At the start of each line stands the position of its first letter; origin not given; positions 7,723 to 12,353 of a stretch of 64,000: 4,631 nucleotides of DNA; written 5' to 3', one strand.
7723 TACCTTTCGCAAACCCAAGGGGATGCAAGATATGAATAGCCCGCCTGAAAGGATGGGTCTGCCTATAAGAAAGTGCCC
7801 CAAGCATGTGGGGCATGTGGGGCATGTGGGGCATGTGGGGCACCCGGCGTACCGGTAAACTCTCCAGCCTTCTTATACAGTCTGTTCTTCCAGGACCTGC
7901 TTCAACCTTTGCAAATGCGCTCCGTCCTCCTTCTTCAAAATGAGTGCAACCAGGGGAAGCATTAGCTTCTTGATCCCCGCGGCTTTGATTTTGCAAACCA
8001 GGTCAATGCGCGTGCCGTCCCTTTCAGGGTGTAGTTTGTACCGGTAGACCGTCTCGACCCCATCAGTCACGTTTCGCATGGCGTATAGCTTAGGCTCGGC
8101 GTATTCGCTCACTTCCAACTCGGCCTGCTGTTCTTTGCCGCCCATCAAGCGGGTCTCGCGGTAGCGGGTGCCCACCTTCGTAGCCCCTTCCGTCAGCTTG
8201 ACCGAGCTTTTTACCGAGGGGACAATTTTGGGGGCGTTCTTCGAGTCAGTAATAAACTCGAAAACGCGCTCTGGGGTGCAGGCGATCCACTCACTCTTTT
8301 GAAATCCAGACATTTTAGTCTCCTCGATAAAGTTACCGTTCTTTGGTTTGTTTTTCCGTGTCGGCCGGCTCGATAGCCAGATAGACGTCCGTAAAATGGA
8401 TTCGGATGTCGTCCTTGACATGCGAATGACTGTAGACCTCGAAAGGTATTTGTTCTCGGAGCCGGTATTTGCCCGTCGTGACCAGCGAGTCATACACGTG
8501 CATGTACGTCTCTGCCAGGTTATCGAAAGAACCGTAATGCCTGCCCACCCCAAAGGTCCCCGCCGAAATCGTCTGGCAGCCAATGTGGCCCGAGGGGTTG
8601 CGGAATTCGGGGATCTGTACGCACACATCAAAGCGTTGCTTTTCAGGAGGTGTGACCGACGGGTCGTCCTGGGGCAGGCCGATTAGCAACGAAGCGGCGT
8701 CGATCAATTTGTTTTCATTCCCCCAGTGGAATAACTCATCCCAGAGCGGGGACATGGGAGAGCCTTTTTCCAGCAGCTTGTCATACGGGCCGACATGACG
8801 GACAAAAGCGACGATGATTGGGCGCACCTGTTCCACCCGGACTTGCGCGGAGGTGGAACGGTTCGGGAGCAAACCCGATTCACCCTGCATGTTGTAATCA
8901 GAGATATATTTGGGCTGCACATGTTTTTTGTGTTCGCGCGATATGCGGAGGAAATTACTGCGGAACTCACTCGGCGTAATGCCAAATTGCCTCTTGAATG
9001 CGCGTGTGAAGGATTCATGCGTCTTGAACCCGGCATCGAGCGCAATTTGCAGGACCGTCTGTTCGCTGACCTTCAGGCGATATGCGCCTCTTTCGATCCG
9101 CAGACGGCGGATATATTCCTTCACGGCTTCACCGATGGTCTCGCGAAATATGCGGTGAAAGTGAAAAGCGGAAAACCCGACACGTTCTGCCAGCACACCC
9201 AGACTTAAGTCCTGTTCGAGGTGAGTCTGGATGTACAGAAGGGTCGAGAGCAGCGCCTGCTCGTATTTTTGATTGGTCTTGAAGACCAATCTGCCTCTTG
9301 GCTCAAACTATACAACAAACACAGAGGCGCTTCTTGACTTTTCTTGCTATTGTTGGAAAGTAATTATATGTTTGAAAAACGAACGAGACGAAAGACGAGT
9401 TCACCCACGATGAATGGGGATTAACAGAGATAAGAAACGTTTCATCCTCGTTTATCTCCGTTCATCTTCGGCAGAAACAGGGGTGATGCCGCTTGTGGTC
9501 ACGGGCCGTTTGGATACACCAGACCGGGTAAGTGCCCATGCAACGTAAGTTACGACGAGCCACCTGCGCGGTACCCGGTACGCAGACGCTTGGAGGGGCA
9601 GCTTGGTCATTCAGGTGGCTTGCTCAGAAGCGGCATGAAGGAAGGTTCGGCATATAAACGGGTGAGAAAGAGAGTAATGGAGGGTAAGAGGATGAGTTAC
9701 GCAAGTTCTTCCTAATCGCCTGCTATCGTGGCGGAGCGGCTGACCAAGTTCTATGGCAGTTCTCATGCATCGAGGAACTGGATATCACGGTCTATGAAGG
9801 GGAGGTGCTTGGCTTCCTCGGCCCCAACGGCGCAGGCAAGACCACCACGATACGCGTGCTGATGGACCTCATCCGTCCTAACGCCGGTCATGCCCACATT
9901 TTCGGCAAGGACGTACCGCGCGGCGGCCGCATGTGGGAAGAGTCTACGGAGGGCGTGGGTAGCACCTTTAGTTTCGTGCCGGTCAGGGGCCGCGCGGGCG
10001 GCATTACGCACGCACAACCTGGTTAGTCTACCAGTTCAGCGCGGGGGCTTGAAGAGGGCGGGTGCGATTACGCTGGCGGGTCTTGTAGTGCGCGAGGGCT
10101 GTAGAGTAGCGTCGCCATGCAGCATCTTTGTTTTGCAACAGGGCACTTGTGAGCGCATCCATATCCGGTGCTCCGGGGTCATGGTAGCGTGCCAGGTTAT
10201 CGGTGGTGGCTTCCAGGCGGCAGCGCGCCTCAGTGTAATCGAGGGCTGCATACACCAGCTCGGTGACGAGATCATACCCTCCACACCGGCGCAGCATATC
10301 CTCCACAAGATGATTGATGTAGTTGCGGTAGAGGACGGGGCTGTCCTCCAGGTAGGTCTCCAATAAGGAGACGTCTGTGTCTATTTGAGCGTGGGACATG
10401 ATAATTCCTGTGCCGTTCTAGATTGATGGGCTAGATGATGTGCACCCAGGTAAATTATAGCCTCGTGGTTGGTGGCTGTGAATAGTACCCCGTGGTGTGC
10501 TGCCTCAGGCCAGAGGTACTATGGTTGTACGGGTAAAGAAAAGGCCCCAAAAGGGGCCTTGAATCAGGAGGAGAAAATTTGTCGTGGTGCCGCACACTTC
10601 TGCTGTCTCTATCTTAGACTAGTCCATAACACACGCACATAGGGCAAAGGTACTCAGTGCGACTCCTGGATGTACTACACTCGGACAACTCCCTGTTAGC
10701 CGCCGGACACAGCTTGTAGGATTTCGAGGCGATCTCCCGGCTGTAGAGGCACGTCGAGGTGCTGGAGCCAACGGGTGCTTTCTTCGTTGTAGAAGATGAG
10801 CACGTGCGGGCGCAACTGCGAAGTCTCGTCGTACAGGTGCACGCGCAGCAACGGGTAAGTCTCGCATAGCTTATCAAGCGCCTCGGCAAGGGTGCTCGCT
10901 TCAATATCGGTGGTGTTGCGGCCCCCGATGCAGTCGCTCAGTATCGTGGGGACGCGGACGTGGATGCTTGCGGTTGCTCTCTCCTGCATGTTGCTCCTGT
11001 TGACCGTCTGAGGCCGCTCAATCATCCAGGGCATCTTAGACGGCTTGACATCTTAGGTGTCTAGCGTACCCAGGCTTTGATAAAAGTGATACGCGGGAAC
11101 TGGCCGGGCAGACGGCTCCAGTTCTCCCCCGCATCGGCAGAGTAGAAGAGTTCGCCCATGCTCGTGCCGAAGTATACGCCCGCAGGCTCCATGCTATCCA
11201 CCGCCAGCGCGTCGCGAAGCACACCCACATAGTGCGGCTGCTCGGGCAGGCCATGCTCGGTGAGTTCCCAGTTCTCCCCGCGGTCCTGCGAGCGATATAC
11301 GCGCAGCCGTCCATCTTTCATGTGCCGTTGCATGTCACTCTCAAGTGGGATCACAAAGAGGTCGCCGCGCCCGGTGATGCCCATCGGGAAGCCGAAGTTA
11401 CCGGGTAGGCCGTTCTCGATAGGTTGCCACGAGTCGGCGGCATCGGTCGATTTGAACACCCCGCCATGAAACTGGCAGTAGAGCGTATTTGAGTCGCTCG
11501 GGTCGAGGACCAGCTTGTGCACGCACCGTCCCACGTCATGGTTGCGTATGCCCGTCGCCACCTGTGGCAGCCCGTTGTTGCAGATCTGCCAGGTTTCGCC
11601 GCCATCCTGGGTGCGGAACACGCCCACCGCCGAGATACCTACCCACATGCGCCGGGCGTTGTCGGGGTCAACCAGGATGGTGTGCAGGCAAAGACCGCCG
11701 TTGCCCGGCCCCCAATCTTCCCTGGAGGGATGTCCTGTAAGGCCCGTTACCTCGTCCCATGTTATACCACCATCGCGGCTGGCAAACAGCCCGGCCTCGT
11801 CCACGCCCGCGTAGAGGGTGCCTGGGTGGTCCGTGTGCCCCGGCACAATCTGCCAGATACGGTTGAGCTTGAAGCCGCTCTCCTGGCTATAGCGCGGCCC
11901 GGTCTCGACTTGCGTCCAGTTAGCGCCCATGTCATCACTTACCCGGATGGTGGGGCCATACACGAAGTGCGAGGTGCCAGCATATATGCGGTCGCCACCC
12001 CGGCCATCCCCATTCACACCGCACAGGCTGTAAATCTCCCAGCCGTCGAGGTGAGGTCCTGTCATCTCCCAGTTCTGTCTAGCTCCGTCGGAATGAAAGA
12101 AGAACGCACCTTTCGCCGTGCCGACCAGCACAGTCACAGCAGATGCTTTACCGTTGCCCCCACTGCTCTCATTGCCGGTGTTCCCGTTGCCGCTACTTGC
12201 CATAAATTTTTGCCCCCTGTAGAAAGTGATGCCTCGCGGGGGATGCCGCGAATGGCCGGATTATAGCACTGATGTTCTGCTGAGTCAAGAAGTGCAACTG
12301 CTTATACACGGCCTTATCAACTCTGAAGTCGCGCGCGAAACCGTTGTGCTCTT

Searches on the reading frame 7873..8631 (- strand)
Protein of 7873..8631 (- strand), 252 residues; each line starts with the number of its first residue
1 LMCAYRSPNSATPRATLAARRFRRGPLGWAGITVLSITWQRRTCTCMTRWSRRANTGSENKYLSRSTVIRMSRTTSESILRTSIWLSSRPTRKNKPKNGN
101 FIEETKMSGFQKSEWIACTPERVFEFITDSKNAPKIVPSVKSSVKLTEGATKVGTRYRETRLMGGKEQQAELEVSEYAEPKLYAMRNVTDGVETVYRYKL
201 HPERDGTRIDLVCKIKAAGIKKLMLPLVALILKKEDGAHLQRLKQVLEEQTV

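Call 44: search_protein_families(library=pfam, proteins=[window:7873-8631:-], max_evalue=0.001)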
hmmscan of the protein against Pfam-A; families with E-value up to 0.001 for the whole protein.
window:7873-8631:- (252 aa): 2 families
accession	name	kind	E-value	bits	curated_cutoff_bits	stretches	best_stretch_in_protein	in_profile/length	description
PF10604.15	Polyketide_cyc2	-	2.6e-14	54.2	27.4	1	111-248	5-142/142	Polyketide cyclase / dehydrase and lipid transport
PF08327.17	AHSA1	-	0.00027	21.6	22.1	1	118-246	2-123/125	Activator of Hsp90 ATPase homolog 1-like protein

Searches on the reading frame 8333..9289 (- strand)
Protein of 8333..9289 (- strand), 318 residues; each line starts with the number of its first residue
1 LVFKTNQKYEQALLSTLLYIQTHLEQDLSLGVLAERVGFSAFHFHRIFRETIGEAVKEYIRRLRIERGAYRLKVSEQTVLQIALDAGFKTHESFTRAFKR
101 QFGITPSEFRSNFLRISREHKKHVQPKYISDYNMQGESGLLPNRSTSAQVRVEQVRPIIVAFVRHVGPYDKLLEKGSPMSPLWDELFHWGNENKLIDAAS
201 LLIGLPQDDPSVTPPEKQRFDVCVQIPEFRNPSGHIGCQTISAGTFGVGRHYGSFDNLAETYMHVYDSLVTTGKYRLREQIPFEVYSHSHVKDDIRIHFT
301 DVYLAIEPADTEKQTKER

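Call 44: search_protein_families(library=pfam, proteins=[window:8333-9289:-], max_evalue=0.001)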
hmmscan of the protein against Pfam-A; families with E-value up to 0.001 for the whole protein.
window:8333-9289:- (318 aa): 4 families
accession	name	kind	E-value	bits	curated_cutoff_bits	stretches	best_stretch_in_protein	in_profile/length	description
PF12833.13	HTH_18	-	1.9e-22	79.7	33.6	1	33-111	1-79/80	Helix-turn-helix domain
PF06445.20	GyrI-like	-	2.7e-20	73.6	26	1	149-306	2-154/155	GyrI-like small molecule binding domain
PF00165.29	HTH_AraC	-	3.1e-18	65.9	26.6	2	20-61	1-42/42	Bacterial regulatory helix-turn-helix proteins, AraC family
PF14526.11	Cass2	-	2.8e-10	41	27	1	152-291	2-139/150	Integron-associated effector binding protein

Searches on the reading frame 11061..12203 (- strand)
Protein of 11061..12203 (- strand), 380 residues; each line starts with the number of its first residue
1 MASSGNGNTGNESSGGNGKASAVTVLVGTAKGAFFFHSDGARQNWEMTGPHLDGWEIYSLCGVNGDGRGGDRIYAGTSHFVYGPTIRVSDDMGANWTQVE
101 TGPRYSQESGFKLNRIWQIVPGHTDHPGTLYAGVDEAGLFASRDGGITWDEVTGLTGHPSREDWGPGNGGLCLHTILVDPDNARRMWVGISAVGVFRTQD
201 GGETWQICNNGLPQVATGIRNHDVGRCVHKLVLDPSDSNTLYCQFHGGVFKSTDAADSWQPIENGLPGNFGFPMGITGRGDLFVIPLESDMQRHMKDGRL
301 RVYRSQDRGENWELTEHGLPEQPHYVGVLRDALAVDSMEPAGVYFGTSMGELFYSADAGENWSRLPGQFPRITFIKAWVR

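Call 44: search_protein_families(library=pfam, proteins=[window:11061-12203:-], max_evalue=0.001)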
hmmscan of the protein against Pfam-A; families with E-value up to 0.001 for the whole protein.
window:11061-12203:- (380 aa): 5 families
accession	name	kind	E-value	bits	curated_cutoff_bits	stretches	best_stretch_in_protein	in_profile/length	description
PF02012.26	BNR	-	1.5e-13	49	27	0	353-364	1-12/12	BNR/Asp-box repeat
PF15902.12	Sortilin-Vps10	-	4.7e-13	49.2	33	1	301-369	2-64/446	Sortilin, neurotensin receptor 3,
PF15899.11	BNR_6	-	3.6e-05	23.8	27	0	303-313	2-12/14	BNR-Asp box repeat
PF13088.12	BNR_2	-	0.00022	21.1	31.4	0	87-313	85-249/277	BNR repeat-like domain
PF13810.12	DUF4185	-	0.00087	19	39.5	0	334-368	112-145/309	Domain of unknown function (DUF4185)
